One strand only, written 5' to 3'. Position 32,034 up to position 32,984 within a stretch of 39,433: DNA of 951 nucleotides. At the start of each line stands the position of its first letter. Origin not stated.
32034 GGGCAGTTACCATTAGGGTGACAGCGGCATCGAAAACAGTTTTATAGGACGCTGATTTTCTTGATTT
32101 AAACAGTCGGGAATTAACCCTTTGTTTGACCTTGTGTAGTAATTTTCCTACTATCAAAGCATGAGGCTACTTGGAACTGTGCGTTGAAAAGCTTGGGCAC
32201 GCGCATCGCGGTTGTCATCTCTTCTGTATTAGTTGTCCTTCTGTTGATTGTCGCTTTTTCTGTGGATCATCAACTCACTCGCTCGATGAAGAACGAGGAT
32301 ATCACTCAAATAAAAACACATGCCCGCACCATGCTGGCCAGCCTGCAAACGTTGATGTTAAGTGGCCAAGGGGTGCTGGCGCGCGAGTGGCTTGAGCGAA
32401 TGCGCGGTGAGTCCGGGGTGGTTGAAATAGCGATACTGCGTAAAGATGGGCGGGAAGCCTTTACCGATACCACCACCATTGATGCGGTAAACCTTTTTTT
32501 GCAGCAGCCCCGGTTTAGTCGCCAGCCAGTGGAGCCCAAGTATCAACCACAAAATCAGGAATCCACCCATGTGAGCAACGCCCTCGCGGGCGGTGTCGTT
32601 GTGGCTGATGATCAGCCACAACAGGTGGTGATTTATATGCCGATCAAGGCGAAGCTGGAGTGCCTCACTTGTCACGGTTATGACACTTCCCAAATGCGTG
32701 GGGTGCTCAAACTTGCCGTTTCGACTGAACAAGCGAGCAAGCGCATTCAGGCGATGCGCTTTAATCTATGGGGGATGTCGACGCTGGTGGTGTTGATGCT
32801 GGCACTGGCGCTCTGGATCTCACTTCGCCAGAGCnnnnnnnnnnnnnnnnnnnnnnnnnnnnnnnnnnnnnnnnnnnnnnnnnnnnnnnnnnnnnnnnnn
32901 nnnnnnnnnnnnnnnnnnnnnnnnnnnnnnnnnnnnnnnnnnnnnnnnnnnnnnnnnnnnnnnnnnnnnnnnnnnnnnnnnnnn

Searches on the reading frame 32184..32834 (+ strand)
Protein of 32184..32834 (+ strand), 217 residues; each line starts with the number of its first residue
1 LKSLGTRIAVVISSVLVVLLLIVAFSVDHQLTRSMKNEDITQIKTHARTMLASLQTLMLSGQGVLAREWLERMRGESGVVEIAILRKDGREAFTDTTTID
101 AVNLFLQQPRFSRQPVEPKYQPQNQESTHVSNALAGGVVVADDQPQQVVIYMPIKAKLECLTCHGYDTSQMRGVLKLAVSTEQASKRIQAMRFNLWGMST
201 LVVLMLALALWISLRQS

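Call 78: search_solved_structures(query=window:32184-32834:+, max_evalue=10)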
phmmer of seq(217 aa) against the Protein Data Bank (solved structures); distinct sequences matched with E-value up to 10: 1.
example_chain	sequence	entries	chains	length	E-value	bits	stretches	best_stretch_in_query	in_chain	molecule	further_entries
2lpi_A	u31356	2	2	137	0.45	13.6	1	40-115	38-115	Major ampullate spidroin 1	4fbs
